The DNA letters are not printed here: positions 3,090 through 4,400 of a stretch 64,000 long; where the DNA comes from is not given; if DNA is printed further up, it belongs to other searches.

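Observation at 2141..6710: HisG-Nudix fusion heading a tightly coupled purA - purC-like - rdgB - mini P-loop kinase operon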

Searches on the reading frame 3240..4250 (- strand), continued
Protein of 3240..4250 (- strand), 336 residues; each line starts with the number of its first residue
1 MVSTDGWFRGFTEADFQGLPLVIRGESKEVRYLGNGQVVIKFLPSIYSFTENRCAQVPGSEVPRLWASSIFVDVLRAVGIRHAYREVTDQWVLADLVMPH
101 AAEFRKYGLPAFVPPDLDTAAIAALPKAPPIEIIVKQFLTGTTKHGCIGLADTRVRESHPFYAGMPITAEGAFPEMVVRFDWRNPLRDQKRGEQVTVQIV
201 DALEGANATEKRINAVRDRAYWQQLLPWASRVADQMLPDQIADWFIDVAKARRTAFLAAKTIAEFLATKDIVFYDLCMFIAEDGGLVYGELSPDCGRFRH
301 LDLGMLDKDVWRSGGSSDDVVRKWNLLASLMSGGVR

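Call 55: search_protein_families(library=ncbifam, proteins=[L009:6048-7358:+, L061:6973-8202:+, L054:9641-10912:+, L021:6115-7344:+, L065:4150-4893:+, L065:4899-5504:+, L066:3155-4333:+, L052:920-1756:-], max_evalue=0.001)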
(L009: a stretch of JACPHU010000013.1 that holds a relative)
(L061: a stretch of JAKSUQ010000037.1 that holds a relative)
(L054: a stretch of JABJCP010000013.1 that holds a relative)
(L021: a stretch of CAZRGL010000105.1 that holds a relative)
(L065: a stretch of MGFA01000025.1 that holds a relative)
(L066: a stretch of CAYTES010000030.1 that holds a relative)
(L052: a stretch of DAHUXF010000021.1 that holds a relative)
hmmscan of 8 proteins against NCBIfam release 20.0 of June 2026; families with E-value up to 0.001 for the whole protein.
L009:6048-7358:+ (436 aa): 21 families
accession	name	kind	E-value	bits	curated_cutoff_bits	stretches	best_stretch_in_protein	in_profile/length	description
NF002747.0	PRK02759.1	equivalog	1.3e-58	198.1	187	1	241-431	7-206/208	bifunctional phosphoribosyl-AMP cyclohydrolase/phosphoribosyl-ATP diphosphatase HisIE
TIGR00007.1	TIGR00007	equivalog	5.4e-42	144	228.95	1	23-237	1-229/231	1-(5-phosphoribosyl)-5-[(5-phosphoribosylamino)methylideneamino]imidazole-4-carboxamide isomerase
NF010112.0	PRK13585.1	equivalog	3e-41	141.6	243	1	22-240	4-235/241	1-(5-phosphoribosyl)-5-[(5-phosphoribosylamino)methylideneamino]imidazole-4-carboxamide isomerase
NF000768.0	PRK00051.1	equivalog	4.4e-41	139.5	126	1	235-351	7-116/131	phosphoribosyl-AMP cyclohydrolase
NF003156.0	PRK04128.1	equivalog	1.4e-32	113.5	285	1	23-238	4-223/231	1-(5-phosphoribosyl)-5-((5-phosphoribosylamino)methylideneamino)imidazole-4-carboxamide isomerase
NF010113.0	PRK13586.1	equivalog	9.6e-29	100.7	238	1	22-234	3-226/232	1-(5-phosphoribosyl)-5-((5-phosphoribosylamino)methylideneamino)imidazole-4-carboxamide isomerase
TIGR01919.1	hisA-trpF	equivalog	3.2e-19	69.4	306.45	1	22-239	4-238/243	bifunctional 1-(5-phosphoribosyl)-5-((5-phosphoribosylamino)methylideneamino)imidazole-4-carboxamide isomerase/phosphoribosylanthranilate is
TIGR03188.1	histidine_hisI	equivalog_domain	2.2e-17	63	42.7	1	348-426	2-84/84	phosphoribosyl-ATP diphosphatase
NF010114.0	PRK13587.1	equivalog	1.4e-12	47.8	305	1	23-223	4-217/234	1-(5-phosphoribosyl)-5-((5-phosphoribosylamino)methylideneamino)imidazole-4-carboxamide isomerase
NF001611.0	PRK00400.1-3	equivalog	2e-12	47.2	99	1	347-432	7-96/108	phosphoribosyl-ATP diphosphatase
NF001613.0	PRK00400.1-5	equivalog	6.7e-11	42.1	120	1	344-431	3-94/107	phosphoribosyl-ATP diphosphatase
TIGR00735.1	hisF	equivalog_domain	1.3e-10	41.1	294.55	1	22-161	5-153/254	imidazole glycerol phosphate synthase subunit HisF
TIGR03572.1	WbuZ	equivalog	2e-10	40.5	299.7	1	23-218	6-218/232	glycosyl amidation-associated protein WbuZ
TIGR00734.1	hisAF_rel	hypoth_equivalog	8.9e-10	38.8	179.85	1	23-234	3-221/221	HisA/HisF family protein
NF010712.0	PRK14114.1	equivalog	1.1e-09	38.1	327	1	22-168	2-157/241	1-(5-phosphoribosyl)-5-((5-phosphoribosylamino)methylideneamino)imidazole-4-carboxamide isomerase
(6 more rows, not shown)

L061:6973-8202:+ (409 aa): 21 families
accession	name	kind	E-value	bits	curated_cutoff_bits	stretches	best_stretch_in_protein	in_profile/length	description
NF002747.0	PRK02759.1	equivalog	2.9e-60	203.5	187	1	217-409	5-206/208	bifunctional phosphoribosyl-AMP cyclohydrolase/phosphoribosyl-ATP diphosphatase HisIE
TIGR00007.1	TIGR00007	equivalog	1.1e-48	165.9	228.95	1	2-216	1-230/231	1-(5-phosphoribosyl)-5-[(5-phosphoribosylamino)methylideneamino]imidazole-4-carboxamide isomerase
NF010112.0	PRK13585.1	equivalog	3.5e-43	147.9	243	1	2-218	5-235/241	1-(5-phosphoribosyl)-5-[(5-phosphoribosylamino)methylideneamino]imidazole-4-carboxamide isomerase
NF000768.0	PRK00051.1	equivalog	7.4e-41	138.7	126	1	215-320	9-113/131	phosphoribosyl-AMP cyclohydrolase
NF003156.0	PRK04128.1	equivalog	1.1e-33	117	285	1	2-219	4-226/231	1-(5-phosphoribosyl)-5-((5-phosphoribosylamino)methylideneamino)imidazole-4-carboxamide isomerase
NF010113.0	PRK13586.1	equivalog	2.8e-32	112.2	238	1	2-212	4-226/232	1-(5-phosphoribosyl)-5-((5-phosphoribosylamino)methylideneamino)imidazole-4-carboxamide isomerase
TIGR01919.1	hisA-trpF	equivalog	2.3e-28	99.4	306.45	1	2-218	5-239/243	bifunctional 1-(5-phosphoribosyl)-5-((5-phosphoribosylamino)methylideneamino)imidazole-4-carboxamide isomerase/phosphoribosylanthranilate is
NF010114.0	PRK13587.1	equivalog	1.2e-21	77.4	305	1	3-201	5-217/234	1-(5-phosphoribosyl)-5-((5-phosphoribosylamino)methylideneamino)imidazole-4-carboxamide isomerase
TIGR03188.1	histidine_hisI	equivalog_domain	4.1e-19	68.6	42.7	1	324-404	1-84/84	phosphoribosyl-ATP diphosphatase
NF038364.1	AglZ_HisF2_fam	equivalog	1.4e-17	63.9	310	1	40-197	44-217/248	AglZ/HisF2 family acetamidino modification protein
TIGR03572.1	WbuZ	equivalog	5.3e-17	61.9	299.7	1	2-194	6-215/232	glycosyl amidation-associated protein WbuZ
NF010712.0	PRK14114.1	equivalog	1.2e-15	57.7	327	1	1-197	2-209/241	1-(5-phosphoribosyl)-5-((5-phosphoribosylamino)methylideneamino)imidazole-4-carboxamide isomerase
TIGR00735.1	hisF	equivalog_domain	3e-13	49.6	294.55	1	2-208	6-232/254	imidazole glycerol phosphate synthase subunit HisF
NF001613.0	PRK00400.1-5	equivalog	1.5e-11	44.3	120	1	321-408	3-93/107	phosphoribosyl-ATP diphosphatase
NF001611.0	PRK00400.1-3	equivalog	4.5e-11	42.8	99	1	322-408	5-94/108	phosphoribosyl-ATP diphosphatase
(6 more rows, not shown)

L054:9641-10912:+ (423 aa): 23 families
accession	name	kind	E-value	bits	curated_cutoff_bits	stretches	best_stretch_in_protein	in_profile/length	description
NF002747.0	PRK02759.1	equivalog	1.1e-55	188.5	187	1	223-420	4-206/208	bifunctional phosphoribosyl-AMP cyclohydrolase/phosphoribosyl-ATP diphosphatase HisIE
TIGR00007.1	TIGR00007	equivalog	1.3e-42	146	228.95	1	2-223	1-230/231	1-(5-phosphoribosyl)-5-[(5-phosphoribosylamino)methylideneamino]imidazole-4-carboxamide isomerase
NF000768.0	PRK00051.1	equivalog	8.1e-39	132.1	126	1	220-329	7-115/131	phosphoribosyl-AMP cyclohydrolase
NF010112.0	PRK13585.1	equivalog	1.1e-34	120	243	1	2-225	5-235/241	1-(5-phosphoribosyl)-5-[(5-phosphoribosylamino)methylideneamino]imidazole-4-carboxamide isomerase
NF003156.0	PRK04128.1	equivalog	1.1e-31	110.6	285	1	2-225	4-225/231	1-(5-phosphoribosyl)-5-((5-phosphoribosylamino)methylideneamino)imidazole-4-carboxamide isomerase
NF010113.0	PRK13586.1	equivalog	1.3e-20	74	238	1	2-219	4-226/232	1-(5-phosphoribosyl)-5-((5-phosphoribosylamino)methylideneamino)imidazole-4-carboxamide isomerase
TIGR01919.1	hisA-trpF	equivalog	2.8e-18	66.3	306.45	1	2-226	5-240/243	bifunctional 1-(5-phosphoribosyl)-5-((5-phosphoribosylamino)methylideneamino)imidazole-4-carboxamide isomerase/phosphoribosylanthranilate is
NF010114.0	PRK13587.1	equivalog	4.2e-18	65.9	305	1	3-206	5-215/234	1-(5-phosphoribosyl)-5-((5-phosphoribosylamino)methylideneamino)imidazole-4-carboxamide isomerase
TIGR03188.1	histidine_hisI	equivalog_domain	3.2e-15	56.1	42.7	1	334-415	2-84/84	phosphoribosyl-ATP diphosphatase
TIGR02129.1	hisA_euk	equivalog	4.2e-13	49.6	229.3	1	66-218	75-243/255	phosphoribosylformimino-5-aminoimidazole carboxamide ribotide isomerase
NF010712.0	PRK14114.1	equivalog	4e-12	46.2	327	1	2-202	3-207/241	1-(5-phosphoribosyl)-5-((5-phosphoribosylamino)methylideneamino)imidazole-4-carboxamide isomerase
TIGR03572.1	WbuZ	equivalog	8e-12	45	299.7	1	2-210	6-225/232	glycosyl amidation-associated protein WbuZ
NF038364.1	AglZ_HisF2_fam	equivalog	1e-10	41.4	310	1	41-204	45-216/248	AglZ/HisF2 family acetamidino modification protein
NF001611.0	PRK00400.1-3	equivalog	1.2e-10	41.4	99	1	333-419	7-94/108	phosphoribosyl-ATP diphosphatase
TIGR00734.1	hisAF_rel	hypoth_equivalog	1.5e-08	34.8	179.85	1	2-210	3-211/221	HisA/HisF family protein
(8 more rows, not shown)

L021:6115-7344:+ (409 aa): 21 families
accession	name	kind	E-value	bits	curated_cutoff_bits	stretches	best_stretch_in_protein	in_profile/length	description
NF002747.0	PRK02759.1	equivalog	1.1e-52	178.7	187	1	221-406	8-205/208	bifunctional phosphoribosyl-AMP cyclohydrolase/phosphoribosyl-ATP diphosphatase HisIE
TIGR00007.1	TIGR00007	equivalog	3.8e-40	137.9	228.95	1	2-216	1-229/231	1-(5-phosphoribosyl)-5-[(5-phosphoribosylamino)methylideneamino]imidazole-4-carboxamide isomerase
NF010112.0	PRK13585.1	equivalog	4.8e-39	134.3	243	1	2-219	5-235/241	1-(5-phosphoribosyl)-5-[(5-phosphoribosylamino)methylideneamino]imidazole-4-carboxamide isomerase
NF000768.0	PRK00051.1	equivalog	1.1e-35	121.9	126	1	216-317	9-111/131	phosphoribosyl-AMP cyclohydrolase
NF010113.0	PRK13586.1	equivalog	6.9e-26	91.4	238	1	2-213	4-226/232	1-(5-phosphoribosyl)-5-((5-phosphoribosylamino)methylideneamino)imidazole-4-carboxamide isomerase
NF003156.0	PRK04128.1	equivalog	6.1e-25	88.5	285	1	2-218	4-224/231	1-(5-phosphoribosyl)-5-((5-phosphoribosylamino)methylideneamino)imidazole-4-carboxamide isomerase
TIGR01919.1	hisA-trpF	equivalog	5.3e-21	75.2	306.45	1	2-217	5-237/243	bifunctional 1-(5-phosphoribosyl)-5-((5-phosphoribosylamino)methylideneamino)imidazole-4-carboxamide isomerase/phosphoribosylanthranilate is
TIGR03188.1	histidine_hisI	equivalog_domain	1.4e-18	66.9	42.7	1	325-402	3-84/84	phosphoribosyl-ATP diphosphatase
TIGR03572.1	WbuZ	equivalog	1.9e-12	47.1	299.7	1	2-197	6-218/232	glycosyl amidation-associated protein WbuZ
NF001613.0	PRK00400.1-5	equivalog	7e-12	45.3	120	1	321-407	4-94/107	phosphoribosyl-ATP diphosphatase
TIGR01768.1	GGGP-family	subfamily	4.3e-11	42.7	113.25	1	43-104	150-216/224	geranylgeranylglyceryl phosphate synthase family protein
NF038364.1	AglZ_HisF2_fam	equivalog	5.2e-11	42.4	310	1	44-193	47-211/248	AglZ/HisF2 family acetamidino modification protein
NF003198.0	PRK04169.1-2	subfamily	3.1e-10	39.6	247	1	70-101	200-231/249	geranylgeranylglyceryl/heptaprenylglyceryl phosphate synthase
TIGR00735.1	hisF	equivalog_domain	8.3e-10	38.4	294.55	1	2-119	6-132/254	imidazole glycerol phosphate synthase subunit HisF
NF001611.0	PRK00400.1-3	equivalog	1.9e-09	37.6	99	1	325-407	9-95/108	phosphoribosyl-ATP diphosphatase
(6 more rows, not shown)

L065:4150-4893:+ (247 aa): 13 families
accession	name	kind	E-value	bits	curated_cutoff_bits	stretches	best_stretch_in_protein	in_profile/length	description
TIGR00007.1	TIGR00007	equivalog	1e-63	215.1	228.95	1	10-233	1-224/231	1-(5-phosphoribosyl)-5-[(5-phosphoribosylamino)methylideneamino]imidazole-4-carboxamide isomerase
NF010112.0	PRK13585.1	equivalog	4.7e-49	167.1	243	1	8-233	3-227/241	1-(5-phosphoribosyl)-5-[(5-phosphoribosylamino)methylideneamino]imidazole-4-carboxamide isomerase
NF003156.0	PRK04128.1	equivalog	1.2e-40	139.9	285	1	8-233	2-217/231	1-(5-phosphoribosyl)-5-((5-phosphoribosylamino)methylideneamino)imidazole-4-carboxamide isomerase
TIGR01919.1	hisA-trpF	equivalog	1.4e-34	119.7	306.45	1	8-233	3-231/243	bifunctional 1-(5-phosphoribosyl)-5-((5-phosphoribosylamino)methylideneamino)imidazole-4-carboxamide isomerase/phosphoribosylanthranilate is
NF010114.0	PRK13587.1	equivalog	1.9e-30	106.2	305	1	9-231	3-225/234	1-(5-phosphoribosyl)-5-((5-phosphoribosylamino)methylideneamino)imidazole-4-carboxamide isomerase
NF010113.0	PRK13586.1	equivalog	2.3e-25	89.6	238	1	8-232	2-223/232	1-(5-phosphoribosyl)-5-((5-phosphoribosylamino)methylideneamino)imidazole-4-carboxamide isomerase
NF010712.0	PRK14114.1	equivalog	1.5e-23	83.6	327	1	8-242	1-238/241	1-(5-phosphoribosyl)-5-((5-phosphoribosylamino)methylideneamino)imidazole-4-carboxamide isomerase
NF038364.1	AglZ_HisF2_fam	equivalog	2e-19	70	310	1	8-192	3-190/248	AglZ/HisF2 family acetamidino modification protein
TIGR03572.1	WbuZ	equivalog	5.9e-17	61.8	299.7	1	8-228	4-228/232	glycosyl amidation-associated protein WbuZ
TIGR00735.1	hisF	equivalog_domain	5.1e-15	55.4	294.55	1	6-209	2-210/254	imidazole glycerol phosphate synthase subunit HisF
TIGR00734.1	hisAF_rel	hypoth_equivalog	1.5e-13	51.1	179.85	1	8-232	1-218/221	HisA/HisF family protein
TIGR02129.1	hisA_euk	equivalog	5.4e-08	32.8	229.3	1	75-224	72-229/255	phosphoribosylformimino-5-aminoimidazole carboxamide ribotide isomerase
NF002231.0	PRK01130.1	subfamily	0.00012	21.2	189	0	155-235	139-218/230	putative N-acetylmannosamine-6-phosphate 2-epimerase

L065:4899-5504:+ (201 aa): 6 families
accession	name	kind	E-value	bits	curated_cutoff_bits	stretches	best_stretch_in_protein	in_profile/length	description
NF002747.0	PRK02759.1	equivalog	1.7e-77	259.7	187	1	6-200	8-206/208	bifunctional phosphoribosyl-AMP cyclohydrolase/phosphoribosyl-ATP diphosphatase HisIE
NF000768.0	PRK00051.1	equivalog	1.8e-38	131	126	1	5-105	13-112/131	phosphoribosyl-AMP cyclohydrolase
TIGR03188.1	histidine_hisI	equivalog_domain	3.3e-25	88.1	42.7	1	112-195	1-84/84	phosphoribosyl-ATP diphosphatase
NF001613.0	PRK00400.1-5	equivalog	5.8e-25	87.4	120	1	111-199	5-93/107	phosphoribosyl-ATP diphosphatase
NF001611.0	PRK00400.1-3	equivalog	2.2e-18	66.3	99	1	111-199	6-94/108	phosphoribosyl-ATP diphosphatase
NF001610.0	PRK00400.1-1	equivalog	8.5e-06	25.9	104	1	120-194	18-92/93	phosphoribosyl-ATP diphosphatase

L066:3155-4333:+ (392 aa): 10 families
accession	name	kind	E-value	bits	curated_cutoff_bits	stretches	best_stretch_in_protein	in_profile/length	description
NF002747.0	PRK02759.1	equivalog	4.7e-24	85.2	187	1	267-377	10-113/208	bifunctional phosphoribosyl-AMP cyclohydrolase/phosphoribosyl-ATP diphosphatase HisIE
NF000768.0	PRK00051.1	equivalog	4.6e-22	77.9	126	1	274-375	22-116/131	phosphoribosyl-AMP cyclohydrolase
NF007113.1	PRK09562.1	equivalog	5e-22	78.8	208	2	8-79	2-73/251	nucleoside triphosphate pyrophosphohydrolase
TIGR00444.1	mazG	subfamily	4.7e-18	65.7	148.3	2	14-81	1-67/248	MazG family protein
NF052436.1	YabN_Meth_PPase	exception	6.9e-18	64.9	525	2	7-80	230-301/486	bifunctional methyltransferase/pyrophosphohydrolase YabN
NF008986.0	PRK12333.1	equivalog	1.9e-11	44.3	292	1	137-186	76-126/204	nucleoside triphosphate pyrophosphohydrolase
NF008988.0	PRK12334.1-4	equivalog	5.3e-09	35.4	501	1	141-179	212-251/335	nucleoside triphosphate pyrophosphohydrolase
NF008989.0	PRK12334.2-1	equivalog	1.1e-07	31.1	494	0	128-178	181-235/328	nucleoside triphosphate pyrophosphohydrolase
NF008991.0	PRK12334.2-3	equivalog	2e-05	24.2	696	0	14-83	142-210/454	nucleoside triphosphate pyrophosphohydrolase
NF008990.0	PRK12334.2-2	equivalog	0.00011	21.7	884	0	14-76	150-211/436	nucleoside triphosphate pyrophosphohydrolase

L052:920-1756:- (278 aa): 17 families
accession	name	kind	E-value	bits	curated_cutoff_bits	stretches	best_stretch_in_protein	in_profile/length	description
TIGR00735.1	hisF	equivalog_domain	3e-96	321.6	294.55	1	25-275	2-254/254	imidazole glycerol phosphate synthase subunit HisF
TIGR03572.1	WbuZ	equivalog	5.2e-75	251.8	299.7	1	26-255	3-232/232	glycosyl amidation-associated protein WbuZ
NF038364.1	AglZ_HisF2_fam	equivalog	2.1e-60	204.2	310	1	25-255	1-230/248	AglZ/HisF2 family acetamidino modification protein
NF010112.0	PRK13585.1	equivalog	1.2e-37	129.8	243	1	28-254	4-226/241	1-(5-phosphoribosyl)-5-[(5-phosphoribosylamino)methylideneamino]imidazole-4-carboxamide isomerase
TIGR00007.1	TIGR00007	equivalog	3e-30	105.6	228.95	1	29-244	1-213/231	1-(5-phosphoribosyl)-5-[(5-phosphoribosylamino)methylideneamino]imidazole-4-carboxamide isomerase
NF010113.0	PRK13586.1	equivalog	6e-16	58.8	238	1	28-232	3-201/232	1-(5-phosphoribosyl)-5-((5-phosphoribosylamino)methylideneamino)imidazole-4-carboxamide isomerase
TIGR01919.1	hisA-trpF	equivalog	1.5e-14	54.1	306.45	1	31-238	7-211/243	bifunctional 1-(5-phosphoribosyl)-5-((5-phosphoribosylamino)methylideneamino)imidazole-4-carboxamide isomerase/phosphoribosylanthranilate is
NF010114.0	PRK13587.1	equivalog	2.3e-14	53.6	305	1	74-240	53-212/234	1-(5-phosphoribosyl)-5-((5-phosphoribosylamino)methylideneamino)imidazole-4-carboxamide isomerase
NF003156.0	PRK04128.1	equivalog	1.3e-12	48.2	285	1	28-210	3-175/231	1-(5-phosphoribosyl)-5-((5-phosphoribosylamino)methylideneamino)imidazole-4-carboxamide isomerase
NF005574.0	PRK07259.1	equivalog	1.3e-08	34.2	269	1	86-142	226-282/304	dihydroorotate dehydrogenase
NF010712.0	PRK14114.1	equivalog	3e-08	33.5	327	1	38-234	15-202/241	1-(5-phosphoribosyl)-5-((5-phosphoribosylamino)methylideneamino)imidazole-4-carboxamide isomerase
TIGR02129.1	hisA_euk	equivalog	9.3e-07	28.8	229.3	1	100-252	80-237/255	phosphoribosylformimino-5-aminoimidazole carboxamide ribotide isomerase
TIGR01037.2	pyrD_sub1_fam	subfamily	3.8e-06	26.2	270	1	86-142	223-279/300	dihydroorotate dehydrogenase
TIGR00734.1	hisAF_rel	hypoth_equivalog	6.8e-06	26.1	179.85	0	190-256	154-219/221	HisA/HisF family protein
NF003198.0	PRK04169.1-2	subfamily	2.3e-05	23.6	247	1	87-134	187-234/249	geranylgeranylglyceryl/heptaprenylglyceryl phosphate synthase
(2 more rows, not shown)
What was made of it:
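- The HisIE model scores above cutoff in three of the four fusions tested, and the HisA models match best but below their cutoffs (call 55).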

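Call 64: find_homologous_proteins(query=L009:6048-7358:+, max_evalue=1e-10)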
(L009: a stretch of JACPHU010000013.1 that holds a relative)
Query L009:6048-7358:+ (436 aa): 3464 proteins with E <= 1e-10 among 8000 candidates; the best 120 are listed.
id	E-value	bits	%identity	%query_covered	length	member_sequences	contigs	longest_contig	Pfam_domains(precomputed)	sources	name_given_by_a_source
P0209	1.7e-277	938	100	95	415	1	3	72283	PF01502.24,PF01503.23,PF00977.28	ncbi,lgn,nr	ncbi:bifunctional phosphoribosyl-AMP cyclohydrolase/phosphoribosyl-ATP diphosphatase HisIE [Candidat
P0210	5.6e-213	725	78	95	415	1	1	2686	PF01502.24,PF01503.23,PF00977.28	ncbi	-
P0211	6.3e-161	554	60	95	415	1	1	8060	PF01502.24,PF01503.23,PF00977.28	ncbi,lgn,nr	ncbi:MAG: bifunctional phosphoribosyl-AMP cyclohydrolase/phosphoribosyl-ATP diphosphatase HisIE [Del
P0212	3.4e-158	545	62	94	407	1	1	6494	PF01502.24,PF01503.23,PF00977.28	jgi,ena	jgi:phosphoribosyl-ATP pyrophosphohydrolase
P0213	9.7e-158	543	61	94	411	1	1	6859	PF01502.24,PF01503.23,PF00977.28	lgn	-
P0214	2.8e-157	542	60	94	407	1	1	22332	PF01502.24,PF01503.23,PF00977.28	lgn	-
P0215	5.2e-156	538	60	94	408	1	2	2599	PF01502.24,PF01503.23,PF00977.28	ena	-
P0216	2.2e-155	536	61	94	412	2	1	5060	PF01502.24,PF01503.23,PF00977.28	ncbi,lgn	-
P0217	1.2e-154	533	60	94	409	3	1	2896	PF01502.24,PF01503.23,PF00977.28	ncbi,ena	-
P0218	1.3e-154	533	58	97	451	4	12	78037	PF01502.24,PF01503.23,PF00977.28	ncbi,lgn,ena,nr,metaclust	ncbi:MAG: Phosphoribosyl-ATP diphosphatase [Candidatus Uhrbacteria bacterium GW2011_GWE2_40_58]|nr:M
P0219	3.4e-154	532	61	94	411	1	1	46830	PF01502.24,PF01503.23,PF00977.28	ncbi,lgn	-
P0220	4.5e-154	531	59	94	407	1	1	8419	PF01502.24,PF01503.23,PF00977.28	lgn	-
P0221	6.8e-154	531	61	94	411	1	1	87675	PF01502.24,PF01503.23,PF00977.28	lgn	-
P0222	7.8e-154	531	60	94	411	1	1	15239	PF01502.24,PF01503.23,PF00977.28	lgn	-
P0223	1.1e-153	530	59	94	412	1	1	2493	PF01502.24,PF01503.23,PF00977.28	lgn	-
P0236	1.3e-149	517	58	94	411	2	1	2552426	PF01502.24,PF01503.23,PF00977.28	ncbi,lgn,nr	ncbi:MAG: phosphoribosyl-ATP diphosphatase [Vampirovibrionales bacterium]|nr:phosphoribosyl-ATP diph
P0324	1.9e-142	493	55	94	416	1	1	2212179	PF01502.24,PF01503.23,PF00977.28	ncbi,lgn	-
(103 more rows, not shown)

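Call 65: find_encoding_contigs(protein=P0236, flank=9000, max_places=1)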
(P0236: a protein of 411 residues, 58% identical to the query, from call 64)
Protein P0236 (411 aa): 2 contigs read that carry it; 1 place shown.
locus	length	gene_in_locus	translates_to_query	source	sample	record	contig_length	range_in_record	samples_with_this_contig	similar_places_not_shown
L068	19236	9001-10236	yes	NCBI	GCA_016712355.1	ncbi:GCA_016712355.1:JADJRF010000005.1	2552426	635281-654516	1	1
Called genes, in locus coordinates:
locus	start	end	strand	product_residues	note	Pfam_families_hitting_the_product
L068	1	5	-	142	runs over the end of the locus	PF01741:MscL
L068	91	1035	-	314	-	PF01745:IPT, PF01715:IPPT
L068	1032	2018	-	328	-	-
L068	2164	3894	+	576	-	-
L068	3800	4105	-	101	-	-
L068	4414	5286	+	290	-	PF01634:HisG, PF08029:HisG_C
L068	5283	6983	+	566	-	PF00155:Aminotran_1_2, PF00702:Hydrolase, PF13419:HAD_2 (weak)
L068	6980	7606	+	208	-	PF00475:IGPD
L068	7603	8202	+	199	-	PF07685:GATase_3 (weak), PF00117:GATase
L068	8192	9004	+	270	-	PF00977:His_biosynth, PF01207:Dus (weak)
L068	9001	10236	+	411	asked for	PF00977:His_biosynth, PF01502:PRA-CH, PF01503:PRA-PH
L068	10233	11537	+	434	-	PF00815:Histidinol_dh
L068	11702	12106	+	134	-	-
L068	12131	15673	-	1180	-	PF00353:HemolysinCabind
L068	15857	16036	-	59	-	-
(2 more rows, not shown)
